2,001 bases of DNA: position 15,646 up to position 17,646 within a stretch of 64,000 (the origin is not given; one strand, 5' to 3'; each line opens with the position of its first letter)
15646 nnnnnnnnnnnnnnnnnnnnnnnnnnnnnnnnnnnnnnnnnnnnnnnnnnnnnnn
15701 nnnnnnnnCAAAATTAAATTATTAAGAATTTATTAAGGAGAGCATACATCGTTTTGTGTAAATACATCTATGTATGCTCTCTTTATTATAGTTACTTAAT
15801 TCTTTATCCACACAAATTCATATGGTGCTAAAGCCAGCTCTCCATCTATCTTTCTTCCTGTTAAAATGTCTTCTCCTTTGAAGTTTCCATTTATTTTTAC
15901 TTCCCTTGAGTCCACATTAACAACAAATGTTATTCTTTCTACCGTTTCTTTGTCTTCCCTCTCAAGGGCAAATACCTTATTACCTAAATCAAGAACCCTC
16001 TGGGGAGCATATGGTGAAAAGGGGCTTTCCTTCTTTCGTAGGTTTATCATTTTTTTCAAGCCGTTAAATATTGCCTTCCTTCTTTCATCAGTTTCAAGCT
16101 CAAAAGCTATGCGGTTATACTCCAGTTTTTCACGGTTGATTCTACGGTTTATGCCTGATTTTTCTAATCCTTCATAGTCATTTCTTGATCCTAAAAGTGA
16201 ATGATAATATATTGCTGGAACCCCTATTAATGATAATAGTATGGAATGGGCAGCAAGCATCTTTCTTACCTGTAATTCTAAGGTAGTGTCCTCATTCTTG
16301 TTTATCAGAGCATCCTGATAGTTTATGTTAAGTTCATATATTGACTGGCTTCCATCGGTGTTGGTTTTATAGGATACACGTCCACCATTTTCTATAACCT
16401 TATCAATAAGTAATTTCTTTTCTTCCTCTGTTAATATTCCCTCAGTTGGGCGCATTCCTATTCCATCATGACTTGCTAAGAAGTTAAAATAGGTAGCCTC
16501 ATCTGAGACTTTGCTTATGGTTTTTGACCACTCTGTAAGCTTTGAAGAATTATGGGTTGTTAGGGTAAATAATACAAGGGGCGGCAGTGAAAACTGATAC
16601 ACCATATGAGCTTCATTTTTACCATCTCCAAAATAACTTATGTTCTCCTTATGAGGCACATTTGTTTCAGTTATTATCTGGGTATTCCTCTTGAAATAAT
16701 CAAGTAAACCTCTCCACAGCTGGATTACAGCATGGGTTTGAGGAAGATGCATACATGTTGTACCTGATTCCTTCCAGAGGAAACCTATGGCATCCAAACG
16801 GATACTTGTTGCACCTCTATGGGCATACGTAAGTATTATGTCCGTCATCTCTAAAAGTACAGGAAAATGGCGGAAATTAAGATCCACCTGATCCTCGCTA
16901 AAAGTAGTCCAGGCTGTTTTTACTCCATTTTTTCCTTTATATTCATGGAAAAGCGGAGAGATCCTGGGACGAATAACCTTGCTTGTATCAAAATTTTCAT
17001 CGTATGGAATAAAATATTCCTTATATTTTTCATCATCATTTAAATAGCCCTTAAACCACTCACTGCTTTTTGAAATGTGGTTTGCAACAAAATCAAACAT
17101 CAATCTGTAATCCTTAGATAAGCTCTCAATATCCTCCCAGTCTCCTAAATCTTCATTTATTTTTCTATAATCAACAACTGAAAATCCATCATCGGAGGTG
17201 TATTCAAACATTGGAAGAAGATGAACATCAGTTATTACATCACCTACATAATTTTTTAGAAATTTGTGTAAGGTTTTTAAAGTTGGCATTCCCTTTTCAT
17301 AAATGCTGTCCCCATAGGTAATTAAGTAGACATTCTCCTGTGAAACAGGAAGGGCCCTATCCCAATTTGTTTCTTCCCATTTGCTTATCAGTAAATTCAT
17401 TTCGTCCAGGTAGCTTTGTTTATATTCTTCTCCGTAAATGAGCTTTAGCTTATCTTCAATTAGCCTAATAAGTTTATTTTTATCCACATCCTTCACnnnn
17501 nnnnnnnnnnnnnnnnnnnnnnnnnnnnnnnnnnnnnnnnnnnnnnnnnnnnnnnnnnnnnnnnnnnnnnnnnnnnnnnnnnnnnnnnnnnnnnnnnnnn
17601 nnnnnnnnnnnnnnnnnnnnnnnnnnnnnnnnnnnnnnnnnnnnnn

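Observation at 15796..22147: GH13 sucrose-phosphorylase-family enzyme translationally coupled to the mannosylglycerate PTS/hydrolase pair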

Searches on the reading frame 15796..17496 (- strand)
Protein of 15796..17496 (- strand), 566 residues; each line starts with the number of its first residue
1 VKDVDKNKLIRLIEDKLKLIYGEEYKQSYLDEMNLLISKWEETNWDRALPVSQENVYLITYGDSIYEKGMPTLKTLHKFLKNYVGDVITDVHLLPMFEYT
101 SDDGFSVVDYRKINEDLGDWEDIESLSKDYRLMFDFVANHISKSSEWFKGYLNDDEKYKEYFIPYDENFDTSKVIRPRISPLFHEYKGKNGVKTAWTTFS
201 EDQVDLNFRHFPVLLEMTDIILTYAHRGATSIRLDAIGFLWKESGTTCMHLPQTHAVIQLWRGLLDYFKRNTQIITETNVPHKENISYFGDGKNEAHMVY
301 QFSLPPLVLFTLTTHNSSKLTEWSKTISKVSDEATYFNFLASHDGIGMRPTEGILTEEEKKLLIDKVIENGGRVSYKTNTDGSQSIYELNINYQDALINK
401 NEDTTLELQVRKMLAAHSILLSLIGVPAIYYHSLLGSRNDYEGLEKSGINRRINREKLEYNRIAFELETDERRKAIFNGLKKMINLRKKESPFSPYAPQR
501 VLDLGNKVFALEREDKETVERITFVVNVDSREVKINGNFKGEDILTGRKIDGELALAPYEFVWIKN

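Call 3: search_protein_families(library=pfam, proteins=[window:15796-17496:-])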
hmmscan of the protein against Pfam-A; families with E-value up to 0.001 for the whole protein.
window:15796-17496:- (566 aa): 1 family
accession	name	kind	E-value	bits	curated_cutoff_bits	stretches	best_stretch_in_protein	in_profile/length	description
PF00128.31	Alpha-amylase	-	2.9e-25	89.8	22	1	88-344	33-315/446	Alpha amylase, catalytic domain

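Call 4: search_protein_families(library=ncbifam, proteins=[window:15796-17496:-])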
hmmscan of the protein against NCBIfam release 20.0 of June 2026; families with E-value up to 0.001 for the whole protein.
window:15796-17496:- (566 aa): 9 families
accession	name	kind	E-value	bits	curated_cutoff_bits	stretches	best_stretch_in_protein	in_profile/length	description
TIGR03852.1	sucrose_gtfA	equivalog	3.7e-65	220.3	334.4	1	55-536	2-468/470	sucrose phosphorylase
TIGR02456.1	treS_nterm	equivalog_domain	2.1e-37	128.9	678.35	1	70-437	24-377/539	maltose alpha-D-glucosyltransferase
TIGR02403.1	trehalose_treC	equivalog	2.2e-23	82.8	799.05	1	88-243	41-201/544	alpha,alpha-phosphotrehalase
NF008183.0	PRK10933.1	subfamily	4.3e-14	52.1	535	1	88-243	47-208/551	alpha,alpha-phosphotrehalase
NF041090.1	Cyc-maltodext_AglB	equivalog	1.3e-11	44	540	1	83-169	73-165/470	cyclomaltodextrinase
NF008051.0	PRK10785.1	equivalog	1e-09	37.2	568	1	88-151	193-261/607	maltodextrin glucosidase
NF051899.1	BetGalacBglAAgro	equivalog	4e-06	25.5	900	1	56-243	11-205/537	beta-galactosidase BglA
NF041321.1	Alpha-amyl_MalA_Halo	equivalog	7e-06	24.7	875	1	56-162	265-377/666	alpha-amylase MalA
TIGR02401.1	trehalose_TreY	equivalog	0.00079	17.8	498.65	0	88-167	30-121/838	malto-oligosyltrehalose synthase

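Call 10: search_solved_structures(query=window:15796-17496:-, max_evalue=1e-10, show_alignments=2)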
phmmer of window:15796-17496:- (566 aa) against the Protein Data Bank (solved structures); distinct sequences matched with E-value up to 1e-10: 51.
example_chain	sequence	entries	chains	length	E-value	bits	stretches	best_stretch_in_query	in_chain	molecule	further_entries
7qqj_A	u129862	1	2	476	1.1e-50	176.1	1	55-470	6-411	Sucrose phosphorylase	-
7qqi_A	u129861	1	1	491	2e-47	165.4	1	54-496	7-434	Aamy domain-containing protein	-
7xdq_A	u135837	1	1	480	3.5e-45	158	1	56-472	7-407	Glucosylglycerol phosphorylase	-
7xdr_A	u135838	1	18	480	7.2e-45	157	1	56-472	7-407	Glucosylglycerol phosphorylase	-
9j1u_F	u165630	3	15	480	1.2e-44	156.3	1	56-465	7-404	Sucrose phosphorylase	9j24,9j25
5c8b_B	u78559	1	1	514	5.7e-42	147.4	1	54-467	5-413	Sucrose phosphorylase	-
6fme_B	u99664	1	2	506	6.1e-42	147.3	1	54-467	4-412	Sucrose phosphorylase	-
5mb2_B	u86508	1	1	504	7.2e-42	147.1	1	55-467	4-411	Sucrose phosphorylase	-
1r7a_A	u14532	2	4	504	1.1e-41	146.4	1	55-467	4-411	sucrose phosphorylase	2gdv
6s9v_A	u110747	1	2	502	2e-41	145.6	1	53-493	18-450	Sucrose 6(F)-phosphate phosphorylase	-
2gdu_A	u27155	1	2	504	2.8e-41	145.1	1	55-467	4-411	sucrose phosphorylase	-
5m9x_B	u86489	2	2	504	3.6e-41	144.8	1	55-467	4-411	Sucrose phosphorylase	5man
7znp_A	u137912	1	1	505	2.7e-40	141.9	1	55-494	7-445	Sucrose phosphorylase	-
7esh_A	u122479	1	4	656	1.5e-35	126.2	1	89-506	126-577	amylosucrase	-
9isa_A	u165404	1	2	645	2.4e-32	115.6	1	70-348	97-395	Amylosucrase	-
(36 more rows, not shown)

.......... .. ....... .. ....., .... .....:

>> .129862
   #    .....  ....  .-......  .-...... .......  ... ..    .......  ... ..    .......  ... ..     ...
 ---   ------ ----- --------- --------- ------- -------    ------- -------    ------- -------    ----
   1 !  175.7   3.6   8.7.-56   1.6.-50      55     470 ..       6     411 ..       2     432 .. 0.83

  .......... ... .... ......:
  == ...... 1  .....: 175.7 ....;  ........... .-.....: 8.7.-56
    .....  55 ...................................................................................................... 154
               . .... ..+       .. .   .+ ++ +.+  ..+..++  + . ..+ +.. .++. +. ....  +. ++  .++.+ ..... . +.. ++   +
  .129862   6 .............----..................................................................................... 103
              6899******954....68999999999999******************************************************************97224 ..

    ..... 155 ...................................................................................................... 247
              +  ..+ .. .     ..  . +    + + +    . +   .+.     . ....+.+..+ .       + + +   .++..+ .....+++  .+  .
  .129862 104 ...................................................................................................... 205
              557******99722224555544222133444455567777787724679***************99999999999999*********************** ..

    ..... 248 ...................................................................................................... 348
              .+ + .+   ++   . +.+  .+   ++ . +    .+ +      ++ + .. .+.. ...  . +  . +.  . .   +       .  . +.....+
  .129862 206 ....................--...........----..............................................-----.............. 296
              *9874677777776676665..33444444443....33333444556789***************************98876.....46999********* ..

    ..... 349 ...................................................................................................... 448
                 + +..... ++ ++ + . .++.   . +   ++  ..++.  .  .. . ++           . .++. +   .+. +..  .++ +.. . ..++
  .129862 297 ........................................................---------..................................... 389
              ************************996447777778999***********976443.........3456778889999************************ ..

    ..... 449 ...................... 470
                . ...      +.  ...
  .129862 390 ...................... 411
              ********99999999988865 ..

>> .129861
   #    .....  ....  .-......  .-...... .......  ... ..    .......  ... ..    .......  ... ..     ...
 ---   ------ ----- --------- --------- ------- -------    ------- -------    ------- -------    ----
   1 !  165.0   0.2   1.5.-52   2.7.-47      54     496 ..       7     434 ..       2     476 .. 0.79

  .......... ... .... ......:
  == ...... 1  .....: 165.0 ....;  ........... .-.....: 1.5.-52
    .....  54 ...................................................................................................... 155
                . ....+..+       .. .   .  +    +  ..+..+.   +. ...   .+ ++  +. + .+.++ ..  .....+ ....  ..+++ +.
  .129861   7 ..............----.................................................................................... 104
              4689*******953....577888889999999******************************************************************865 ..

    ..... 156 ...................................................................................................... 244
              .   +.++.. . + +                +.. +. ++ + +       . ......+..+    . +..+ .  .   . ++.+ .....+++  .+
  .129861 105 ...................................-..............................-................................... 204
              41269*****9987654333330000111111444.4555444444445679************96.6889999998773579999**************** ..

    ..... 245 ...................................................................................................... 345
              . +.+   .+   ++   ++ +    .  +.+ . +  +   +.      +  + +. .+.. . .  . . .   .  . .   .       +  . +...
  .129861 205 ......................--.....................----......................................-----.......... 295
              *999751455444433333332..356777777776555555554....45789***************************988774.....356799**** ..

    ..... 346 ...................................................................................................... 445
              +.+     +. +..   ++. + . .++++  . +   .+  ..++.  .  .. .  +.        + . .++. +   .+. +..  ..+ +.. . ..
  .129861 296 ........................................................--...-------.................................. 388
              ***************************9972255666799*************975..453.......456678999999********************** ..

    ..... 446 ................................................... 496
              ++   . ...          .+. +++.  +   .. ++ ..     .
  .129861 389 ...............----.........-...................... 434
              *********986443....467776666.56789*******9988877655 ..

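Call 12: find_homologous_proteins(query=window:15796-17496:-, max_evalue=1e-20)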
Query window:15796-17496:- (566 aa): 8000 proteins with E <= 1e-20 among 8000 candidates; the best 120 are listed.
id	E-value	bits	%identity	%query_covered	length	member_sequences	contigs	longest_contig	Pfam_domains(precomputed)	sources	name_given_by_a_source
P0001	0.0e+0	1281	100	99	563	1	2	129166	PF00128.32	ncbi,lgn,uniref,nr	ncbi:alpha-amylase family glycosyl hydrolase [Fonticella tunisiensis]|uniref:Sucrose 6(F)-phosphate 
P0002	0.0e+0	1030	79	99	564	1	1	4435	PF00128.32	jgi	jgi:sucrose phosphorylase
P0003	8.4e-287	971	73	100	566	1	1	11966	PF00128.32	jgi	jgi:glycosidase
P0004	5.1e-286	968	73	99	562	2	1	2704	PF00128.32,PF08533.17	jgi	jgi:glucosylglycerate phosphorylase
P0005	6.4e-285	964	74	99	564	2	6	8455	PF00128.32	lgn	-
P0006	1.0e-282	957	72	99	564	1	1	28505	PF00128.32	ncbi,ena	-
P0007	2.7e-280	949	72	99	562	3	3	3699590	PF00128.32,PF08533.17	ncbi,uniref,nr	ncbi:sucrose phosphorylase-like protein [Parageobacillus genomosp. 1]|uniref:Sucrose phosphorylase n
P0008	3.8e-278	942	71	99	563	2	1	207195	PF00128.32,PF08533.17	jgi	jgi:glucosylglycerate phosphorylase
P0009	2.1e-276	936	72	99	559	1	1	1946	PF00128.32,PF08533.17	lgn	-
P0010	4.3e-276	935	71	99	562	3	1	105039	PF00128.32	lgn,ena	-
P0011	7.7e-274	928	71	99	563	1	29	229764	PF00128.32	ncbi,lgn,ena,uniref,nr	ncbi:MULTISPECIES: sugar phosphorylase [Clostridium]|uniref:sugar phosphorylase n=1 Tax=Clostridium 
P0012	1.2e-273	927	72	98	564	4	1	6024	PF00128.32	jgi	jgi:glucosylglycerate phosphorylase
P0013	1.5e-273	927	70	99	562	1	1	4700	PF00128.32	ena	-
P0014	1.5e-273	927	71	99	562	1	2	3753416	PF00128.32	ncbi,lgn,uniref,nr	ncbi:sugar phosphorylase [Clostridium sp. M14]|uniref:sugar phosphorylase n=1 Tax=Clostridium sp. M1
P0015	2.4e-273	926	71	99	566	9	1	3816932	PF00128.32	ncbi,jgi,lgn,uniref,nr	ncbi:alpha-amylase family glycosyl hydrolase [Parageobacillus sp. KH3-4]|jgi:glucosylglycerate phosp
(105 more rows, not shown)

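Call 20: find_related_loci(query=A1, collection=genome_contigs, flank=10000)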
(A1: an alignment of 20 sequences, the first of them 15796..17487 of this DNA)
Query A1 (563 aa) in genome_contigs; peptide patterns used: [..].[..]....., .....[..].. (x = any residue, [..] = any of these).
568 stretches matched a pattern; 551 encode a relative of the query (tblastn E <= 1e-3); the best 80 are kept; 80 distinct loci.
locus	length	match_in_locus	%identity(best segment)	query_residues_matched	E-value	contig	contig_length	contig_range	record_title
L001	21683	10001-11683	71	3-563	0e+0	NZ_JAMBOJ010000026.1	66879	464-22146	Cytobacillus firmus strain AMY 5.1.1 NODE_26, whole genome shotgun sequence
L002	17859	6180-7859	71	3-562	0e+0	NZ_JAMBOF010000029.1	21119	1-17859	Mesobacillus subterraneus strain MER TA 170 NODE_29, whole genome shotgun sequence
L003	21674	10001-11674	71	5-562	0e+0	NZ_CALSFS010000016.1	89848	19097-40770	Clostridium sp. Marseille-Q2269 contig00016, whole genome shotgun sequence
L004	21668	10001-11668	71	6-561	0e+0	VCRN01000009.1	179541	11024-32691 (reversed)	Bacillus sp. ZZV12-4809 NODE_9_length_179541_cov_32.701, whole genome shotgun sequence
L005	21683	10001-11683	70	4-562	0e+0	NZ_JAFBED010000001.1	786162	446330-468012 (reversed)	Sutcliffiella tianshenii strain DSM 25879 Ga0454044_01, whole genome shotgun sequence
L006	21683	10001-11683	70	4-562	0e+0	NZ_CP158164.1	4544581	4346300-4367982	Bacillus sp. CSS-39 chromosome, complete genome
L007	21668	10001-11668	70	6-561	0e+0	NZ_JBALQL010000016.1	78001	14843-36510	Bacillus sp. JJ1122 JJ-1122_contig_16, whole genome shotgun sequence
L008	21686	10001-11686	70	1-562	0e+0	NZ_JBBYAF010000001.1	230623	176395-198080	Rossellomorea oryzaecorticis strain ZC255 scaffold_1_length=230624, whole genome shotgun sequence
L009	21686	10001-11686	69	1-562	0e+0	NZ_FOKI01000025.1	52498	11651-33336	Clostridium frigidicarnis strain DSM 12271, whole genome shotgun sequence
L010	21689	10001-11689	69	1-563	0e+0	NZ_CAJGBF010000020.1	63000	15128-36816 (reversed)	Rossellomorea arthrocnemi strain EAR8, whole genome shotgun sequence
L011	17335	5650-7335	70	1-562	0e+0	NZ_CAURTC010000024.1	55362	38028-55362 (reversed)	MAG: uncultured Clostridium sp. isolate ERR9969217_bin.24_MetaWRAP_v1.3_MAG ERZ21615794.210, whole genome shotgun sequen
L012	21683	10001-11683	69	4-562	0e+0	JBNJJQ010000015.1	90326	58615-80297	MAG: Bacillota bacterium isolate BSd35 15, whole genome shotgun sequence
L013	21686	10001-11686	69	1-562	0e+0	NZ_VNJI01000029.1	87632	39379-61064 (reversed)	Paenibacillus cremeus strain JC52 contig29, whole genome shotgun sequence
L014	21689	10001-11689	68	1-563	0e+0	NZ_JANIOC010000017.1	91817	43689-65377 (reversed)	Rossellomorea sp. SC111 NODE_17_length_91817_cov_158.910486, whole genome shotgun sequence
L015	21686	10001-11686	69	1-562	0e+0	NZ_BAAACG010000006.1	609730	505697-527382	Clostridium oceanicum strain JCM 1407 sequence06, whole genome shotgun sequence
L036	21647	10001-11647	66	11-562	0e+0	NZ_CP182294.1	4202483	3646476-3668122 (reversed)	Fictibacillus sp. JL2B1089 chromosome, complete genome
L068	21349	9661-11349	59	1-562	0e+0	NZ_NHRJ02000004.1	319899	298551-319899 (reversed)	Paenibacillus xerothermodurans strain ATCC 27380 scaffold_3, whole genome shotgun sequence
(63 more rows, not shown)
